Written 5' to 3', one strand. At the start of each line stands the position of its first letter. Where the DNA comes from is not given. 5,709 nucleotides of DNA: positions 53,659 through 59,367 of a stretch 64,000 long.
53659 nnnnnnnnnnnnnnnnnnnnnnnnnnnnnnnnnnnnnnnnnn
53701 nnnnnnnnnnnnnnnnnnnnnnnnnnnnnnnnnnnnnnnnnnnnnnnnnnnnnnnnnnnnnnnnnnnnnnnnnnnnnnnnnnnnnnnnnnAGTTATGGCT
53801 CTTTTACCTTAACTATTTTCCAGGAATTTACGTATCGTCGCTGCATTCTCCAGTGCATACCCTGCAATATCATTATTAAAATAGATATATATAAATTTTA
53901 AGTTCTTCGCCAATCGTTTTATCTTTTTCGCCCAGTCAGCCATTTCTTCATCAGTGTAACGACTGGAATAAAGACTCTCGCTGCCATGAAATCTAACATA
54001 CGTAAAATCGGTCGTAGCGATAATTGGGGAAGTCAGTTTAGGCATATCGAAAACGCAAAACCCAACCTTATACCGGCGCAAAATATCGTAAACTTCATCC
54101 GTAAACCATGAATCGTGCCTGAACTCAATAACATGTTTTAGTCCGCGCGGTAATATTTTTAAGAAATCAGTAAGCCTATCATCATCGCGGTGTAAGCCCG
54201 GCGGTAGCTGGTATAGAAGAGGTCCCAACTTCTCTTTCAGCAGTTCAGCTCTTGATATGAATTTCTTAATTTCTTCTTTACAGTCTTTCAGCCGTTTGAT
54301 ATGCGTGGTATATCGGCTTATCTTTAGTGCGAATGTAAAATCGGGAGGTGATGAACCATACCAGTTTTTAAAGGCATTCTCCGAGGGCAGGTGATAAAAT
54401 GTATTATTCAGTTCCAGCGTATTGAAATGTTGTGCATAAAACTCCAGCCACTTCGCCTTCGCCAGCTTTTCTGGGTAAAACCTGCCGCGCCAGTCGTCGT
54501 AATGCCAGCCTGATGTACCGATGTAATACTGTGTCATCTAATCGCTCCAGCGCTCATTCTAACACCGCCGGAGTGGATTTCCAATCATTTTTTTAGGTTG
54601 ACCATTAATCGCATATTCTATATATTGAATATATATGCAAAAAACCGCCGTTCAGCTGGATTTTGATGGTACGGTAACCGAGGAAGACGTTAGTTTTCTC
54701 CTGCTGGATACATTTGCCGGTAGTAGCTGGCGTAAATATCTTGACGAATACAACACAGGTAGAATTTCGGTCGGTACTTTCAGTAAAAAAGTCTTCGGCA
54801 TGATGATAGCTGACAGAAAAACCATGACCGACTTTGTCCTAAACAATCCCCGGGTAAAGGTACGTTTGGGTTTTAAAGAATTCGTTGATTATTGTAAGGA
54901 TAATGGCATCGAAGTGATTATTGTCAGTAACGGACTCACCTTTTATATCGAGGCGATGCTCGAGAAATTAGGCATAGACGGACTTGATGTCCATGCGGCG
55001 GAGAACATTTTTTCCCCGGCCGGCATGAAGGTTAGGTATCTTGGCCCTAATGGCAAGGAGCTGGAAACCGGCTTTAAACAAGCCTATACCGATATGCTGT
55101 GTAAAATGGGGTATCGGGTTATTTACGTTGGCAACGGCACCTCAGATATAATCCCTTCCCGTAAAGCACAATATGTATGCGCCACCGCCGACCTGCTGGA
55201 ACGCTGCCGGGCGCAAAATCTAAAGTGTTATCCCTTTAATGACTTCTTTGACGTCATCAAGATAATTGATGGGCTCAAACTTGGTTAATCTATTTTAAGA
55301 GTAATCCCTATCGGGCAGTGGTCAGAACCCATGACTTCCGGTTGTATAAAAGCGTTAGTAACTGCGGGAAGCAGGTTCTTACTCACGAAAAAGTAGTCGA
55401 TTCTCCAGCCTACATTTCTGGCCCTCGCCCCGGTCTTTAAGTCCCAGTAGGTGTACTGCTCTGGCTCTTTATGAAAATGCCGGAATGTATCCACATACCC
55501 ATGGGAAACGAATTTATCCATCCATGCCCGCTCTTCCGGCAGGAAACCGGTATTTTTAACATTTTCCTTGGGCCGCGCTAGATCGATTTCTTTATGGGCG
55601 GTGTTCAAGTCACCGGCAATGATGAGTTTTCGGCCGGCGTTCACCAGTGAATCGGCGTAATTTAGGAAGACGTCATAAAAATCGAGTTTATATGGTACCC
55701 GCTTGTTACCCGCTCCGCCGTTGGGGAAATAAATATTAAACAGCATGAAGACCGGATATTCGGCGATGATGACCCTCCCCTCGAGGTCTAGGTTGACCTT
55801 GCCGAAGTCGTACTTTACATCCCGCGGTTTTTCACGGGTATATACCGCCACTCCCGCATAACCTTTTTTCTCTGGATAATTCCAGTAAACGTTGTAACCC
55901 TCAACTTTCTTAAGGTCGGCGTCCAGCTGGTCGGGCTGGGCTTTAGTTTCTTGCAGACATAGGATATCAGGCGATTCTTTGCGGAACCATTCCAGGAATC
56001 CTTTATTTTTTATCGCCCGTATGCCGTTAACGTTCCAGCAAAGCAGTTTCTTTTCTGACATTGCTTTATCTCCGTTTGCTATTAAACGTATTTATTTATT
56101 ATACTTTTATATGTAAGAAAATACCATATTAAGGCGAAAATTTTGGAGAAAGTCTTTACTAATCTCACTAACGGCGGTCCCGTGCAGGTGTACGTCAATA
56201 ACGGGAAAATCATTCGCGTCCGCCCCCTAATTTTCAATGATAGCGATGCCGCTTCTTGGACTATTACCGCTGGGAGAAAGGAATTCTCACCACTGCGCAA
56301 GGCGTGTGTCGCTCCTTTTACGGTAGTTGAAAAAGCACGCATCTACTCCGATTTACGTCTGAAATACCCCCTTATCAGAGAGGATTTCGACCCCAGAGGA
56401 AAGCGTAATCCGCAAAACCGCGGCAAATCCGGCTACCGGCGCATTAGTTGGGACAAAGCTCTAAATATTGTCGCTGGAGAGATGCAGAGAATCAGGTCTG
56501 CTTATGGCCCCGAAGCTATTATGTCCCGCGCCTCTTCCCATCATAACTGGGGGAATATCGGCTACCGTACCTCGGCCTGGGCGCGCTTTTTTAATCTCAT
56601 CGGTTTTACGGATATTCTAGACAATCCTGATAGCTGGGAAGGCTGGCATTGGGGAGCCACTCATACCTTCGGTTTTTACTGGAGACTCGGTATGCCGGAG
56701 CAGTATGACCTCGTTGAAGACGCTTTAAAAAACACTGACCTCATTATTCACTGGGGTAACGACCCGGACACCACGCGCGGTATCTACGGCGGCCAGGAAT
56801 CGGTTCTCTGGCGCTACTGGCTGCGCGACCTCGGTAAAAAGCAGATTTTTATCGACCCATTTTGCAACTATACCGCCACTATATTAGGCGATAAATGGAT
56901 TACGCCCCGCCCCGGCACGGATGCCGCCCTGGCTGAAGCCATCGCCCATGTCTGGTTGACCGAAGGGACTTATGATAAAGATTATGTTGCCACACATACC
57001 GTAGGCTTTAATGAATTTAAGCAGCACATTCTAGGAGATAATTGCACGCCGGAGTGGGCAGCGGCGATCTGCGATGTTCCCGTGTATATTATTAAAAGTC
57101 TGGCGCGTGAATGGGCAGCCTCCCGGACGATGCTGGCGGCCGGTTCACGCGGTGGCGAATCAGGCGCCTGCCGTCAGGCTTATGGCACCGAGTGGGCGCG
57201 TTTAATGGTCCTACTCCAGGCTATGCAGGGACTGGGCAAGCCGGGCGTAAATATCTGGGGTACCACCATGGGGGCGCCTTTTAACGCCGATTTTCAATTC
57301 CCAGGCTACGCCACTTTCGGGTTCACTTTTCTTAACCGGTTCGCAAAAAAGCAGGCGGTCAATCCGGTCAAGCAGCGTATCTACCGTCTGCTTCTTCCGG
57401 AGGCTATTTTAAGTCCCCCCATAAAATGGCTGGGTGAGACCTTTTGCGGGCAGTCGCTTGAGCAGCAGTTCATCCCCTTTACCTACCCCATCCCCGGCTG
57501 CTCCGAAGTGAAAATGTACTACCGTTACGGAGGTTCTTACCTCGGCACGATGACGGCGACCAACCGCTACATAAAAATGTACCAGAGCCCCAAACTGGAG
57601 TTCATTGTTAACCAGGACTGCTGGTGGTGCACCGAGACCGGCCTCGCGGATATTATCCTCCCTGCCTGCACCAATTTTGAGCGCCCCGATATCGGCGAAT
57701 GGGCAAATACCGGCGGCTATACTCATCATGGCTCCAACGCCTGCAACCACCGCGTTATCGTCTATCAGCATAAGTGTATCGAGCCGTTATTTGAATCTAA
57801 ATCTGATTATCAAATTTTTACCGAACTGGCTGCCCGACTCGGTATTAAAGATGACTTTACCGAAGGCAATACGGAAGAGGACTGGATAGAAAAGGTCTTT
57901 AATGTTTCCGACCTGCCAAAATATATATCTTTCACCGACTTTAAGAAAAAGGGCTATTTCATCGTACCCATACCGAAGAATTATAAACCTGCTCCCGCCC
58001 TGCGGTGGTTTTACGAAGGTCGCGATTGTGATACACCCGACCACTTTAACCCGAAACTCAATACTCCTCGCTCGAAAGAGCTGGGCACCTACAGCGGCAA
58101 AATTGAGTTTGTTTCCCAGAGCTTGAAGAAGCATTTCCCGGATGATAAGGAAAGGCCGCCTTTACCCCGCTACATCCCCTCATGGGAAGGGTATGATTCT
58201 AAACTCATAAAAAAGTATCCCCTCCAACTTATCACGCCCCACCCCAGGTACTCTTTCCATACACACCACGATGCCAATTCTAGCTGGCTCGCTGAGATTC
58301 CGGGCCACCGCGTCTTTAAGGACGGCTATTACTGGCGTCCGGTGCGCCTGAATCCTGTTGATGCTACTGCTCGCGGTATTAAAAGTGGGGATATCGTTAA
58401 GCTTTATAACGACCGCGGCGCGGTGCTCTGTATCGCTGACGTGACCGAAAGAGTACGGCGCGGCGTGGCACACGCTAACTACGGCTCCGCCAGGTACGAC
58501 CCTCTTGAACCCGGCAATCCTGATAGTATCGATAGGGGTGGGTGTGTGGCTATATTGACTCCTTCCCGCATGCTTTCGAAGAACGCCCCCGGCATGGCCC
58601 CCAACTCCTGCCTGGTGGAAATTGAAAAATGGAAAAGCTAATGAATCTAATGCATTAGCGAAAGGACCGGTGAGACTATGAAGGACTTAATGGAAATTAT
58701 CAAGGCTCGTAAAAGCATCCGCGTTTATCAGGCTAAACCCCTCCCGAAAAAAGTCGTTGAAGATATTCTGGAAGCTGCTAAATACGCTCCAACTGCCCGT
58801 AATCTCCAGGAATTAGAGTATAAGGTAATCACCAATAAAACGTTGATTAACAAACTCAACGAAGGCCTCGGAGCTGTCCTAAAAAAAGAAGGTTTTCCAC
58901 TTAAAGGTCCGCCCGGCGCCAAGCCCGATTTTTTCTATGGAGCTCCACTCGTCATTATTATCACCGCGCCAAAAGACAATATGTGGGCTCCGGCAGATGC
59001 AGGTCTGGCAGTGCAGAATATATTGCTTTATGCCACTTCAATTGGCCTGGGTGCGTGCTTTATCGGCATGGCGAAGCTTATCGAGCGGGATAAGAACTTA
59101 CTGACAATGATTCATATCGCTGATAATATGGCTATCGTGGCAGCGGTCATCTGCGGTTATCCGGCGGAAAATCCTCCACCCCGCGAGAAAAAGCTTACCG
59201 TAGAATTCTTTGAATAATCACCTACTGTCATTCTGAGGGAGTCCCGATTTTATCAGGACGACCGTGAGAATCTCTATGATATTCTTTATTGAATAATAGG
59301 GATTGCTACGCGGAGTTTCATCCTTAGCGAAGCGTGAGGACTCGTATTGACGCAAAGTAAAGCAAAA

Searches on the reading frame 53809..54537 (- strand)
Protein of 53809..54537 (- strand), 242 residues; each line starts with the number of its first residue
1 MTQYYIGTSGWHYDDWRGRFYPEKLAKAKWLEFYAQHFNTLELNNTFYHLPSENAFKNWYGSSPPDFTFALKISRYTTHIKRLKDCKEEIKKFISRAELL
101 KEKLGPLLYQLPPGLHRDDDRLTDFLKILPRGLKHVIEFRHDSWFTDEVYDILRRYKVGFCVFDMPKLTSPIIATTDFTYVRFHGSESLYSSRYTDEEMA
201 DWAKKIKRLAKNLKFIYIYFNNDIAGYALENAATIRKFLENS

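Call 33: search_protein_families(library=pfam, proteins=[window:53809-54537:-], max_evalue=0.0001)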
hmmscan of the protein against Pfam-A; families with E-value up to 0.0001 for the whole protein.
window:53809-54537:- (242 aa): 1 family
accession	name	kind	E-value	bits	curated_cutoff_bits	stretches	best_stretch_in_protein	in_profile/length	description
PF01904.24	DUF72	-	5.2e-73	246.1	25.3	1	21-236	1-215/217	Protein of unknown function DUF72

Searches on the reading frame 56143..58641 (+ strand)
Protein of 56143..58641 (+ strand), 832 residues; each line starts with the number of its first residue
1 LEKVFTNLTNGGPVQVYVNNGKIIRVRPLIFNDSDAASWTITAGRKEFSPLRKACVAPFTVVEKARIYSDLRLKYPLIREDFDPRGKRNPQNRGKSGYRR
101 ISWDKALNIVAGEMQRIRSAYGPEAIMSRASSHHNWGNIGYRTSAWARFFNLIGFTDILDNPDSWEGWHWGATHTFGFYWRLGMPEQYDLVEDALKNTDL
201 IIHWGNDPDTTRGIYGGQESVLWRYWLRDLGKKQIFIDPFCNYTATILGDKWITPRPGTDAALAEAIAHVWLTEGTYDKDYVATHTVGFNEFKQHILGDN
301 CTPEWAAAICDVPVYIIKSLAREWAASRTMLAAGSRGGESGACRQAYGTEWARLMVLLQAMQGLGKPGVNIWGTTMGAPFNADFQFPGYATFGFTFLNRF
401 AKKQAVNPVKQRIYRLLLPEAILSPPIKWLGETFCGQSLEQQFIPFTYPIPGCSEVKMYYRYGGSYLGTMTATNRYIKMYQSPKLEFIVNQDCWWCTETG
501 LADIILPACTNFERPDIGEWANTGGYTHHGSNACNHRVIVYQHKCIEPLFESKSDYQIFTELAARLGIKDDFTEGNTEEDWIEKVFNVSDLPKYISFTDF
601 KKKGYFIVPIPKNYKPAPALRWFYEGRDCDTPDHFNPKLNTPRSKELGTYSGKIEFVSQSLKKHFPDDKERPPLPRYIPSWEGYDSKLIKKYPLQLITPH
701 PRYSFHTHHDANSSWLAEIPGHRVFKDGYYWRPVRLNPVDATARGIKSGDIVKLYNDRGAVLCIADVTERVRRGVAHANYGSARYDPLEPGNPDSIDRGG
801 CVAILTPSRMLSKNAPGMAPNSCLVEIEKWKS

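Call 30: search_protein_families(library=pfam, proteins=[window:56143-58641:+], max_evalue=0.001)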
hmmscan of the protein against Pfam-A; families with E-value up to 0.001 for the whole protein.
window:56143-58641:+ (832 aa): 3 families
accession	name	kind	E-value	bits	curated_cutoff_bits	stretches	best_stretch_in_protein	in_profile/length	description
PF00384.28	Molybdopterin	-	2e-29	103.2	24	1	72-564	1-352/353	Molybdopterin oxidoreductase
PF21423.2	AhtL-like_1st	-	1.5e-19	69.7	27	1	12-65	1-54/55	Pyrogallol hydroxytransferase large subunit-like, domain 1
PF01568.27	Molydop_binding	-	9.9e-18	64.6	26.8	1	694-817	1-103/110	Molydopterin dinucleotide binding domain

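Call 77: search_solved_structures(query=window:56143-58641:+, max_evalue=1e-20)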
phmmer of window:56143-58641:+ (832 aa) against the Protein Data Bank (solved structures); distinct sequences matched with E-value up to 1e-20: 14.
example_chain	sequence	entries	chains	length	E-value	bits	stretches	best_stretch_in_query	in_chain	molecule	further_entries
4v4c_A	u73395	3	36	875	1.9e-272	909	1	5-831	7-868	Pyrogallol hydroxytransferase large subunit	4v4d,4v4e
7l5i_A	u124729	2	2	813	1.4e-84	287.4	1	62-830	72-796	Trimethylamine-N-oxide reductase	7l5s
1eu1_A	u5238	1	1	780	4.5e-77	262.5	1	66-830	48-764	DIMETHYL SULFOXIDE REDUCTASE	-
1dmr_A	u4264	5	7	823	4.1e-75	256.1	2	48-368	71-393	DMSO REDUCTASE | Dimethyl sulfoxide/trimethylamine N-oxide reductase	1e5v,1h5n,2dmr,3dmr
1e60_A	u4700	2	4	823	4.3e-75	256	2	48-368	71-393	Dimethyl sulfoxide/trimethylamine N-oxide reductase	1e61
1e18_A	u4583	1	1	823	8.7e-75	255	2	48-368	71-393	DMSO REDUCTASE.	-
4dmr_A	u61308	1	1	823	2e-74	253.8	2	48-368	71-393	DMSO REDUCTASE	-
1dms_A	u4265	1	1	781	2.4e-74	253.5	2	63-368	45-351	DMSO REDUCTASE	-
1tmo_A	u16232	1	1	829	7.3e-59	202.3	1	65-831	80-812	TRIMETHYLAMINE N-OXIDE REDUCTASE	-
9h4t_A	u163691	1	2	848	1.7e-57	197.8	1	67-831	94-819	Trimethylamine-N-oxide reductase 1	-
2vpw_A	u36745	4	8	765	4.2e-26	93.9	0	231-331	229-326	THIOSULFATE REDUCTASE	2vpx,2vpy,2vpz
1aa6_A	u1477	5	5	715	4.3e-25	90.6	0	92-370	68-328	FORMATE DEHYDROGENASE H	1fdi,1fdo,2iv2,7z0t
5e7o_A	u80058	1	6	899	1.3e-24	89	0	67-280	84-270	DMSO reductase family type II enzyme, molybdopterin subunit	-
4ydd_A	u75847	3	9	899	2.5e-24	88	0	67-280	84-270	DMSO reductase family type II enzyme, molybdopterin subunit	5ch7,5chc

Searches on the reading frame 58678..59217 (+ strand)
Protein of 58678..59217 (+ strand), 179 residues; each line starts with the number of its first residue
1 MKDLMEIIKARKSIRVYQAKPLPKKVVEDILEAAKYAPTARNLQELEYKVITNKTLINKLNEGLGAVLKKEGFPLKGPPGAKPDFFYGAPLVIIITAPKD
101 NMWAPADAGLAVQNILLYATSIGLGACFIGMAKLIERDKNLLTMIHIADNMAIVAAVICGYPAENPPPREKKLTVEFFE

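Call 30: search_protein_families(library=pfam, proteins=[window:58678-59217:+], max_evalue=0.001)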
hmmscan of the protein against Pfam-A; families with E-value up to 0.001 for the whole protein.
window:58678-59217:+ (179 aa): 2 families
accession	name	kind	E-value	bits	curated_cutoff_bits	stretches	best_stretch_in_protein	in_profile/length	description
PF00881.29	Nitroreductase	-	2.6e-31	109.5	23.5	1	8-161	1-167/167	Nitroreductase family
PF14512.11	TM1586_NiRdase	-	3.7e-14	53.3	27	2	84-174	61-145/215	Putative TM nitroreductase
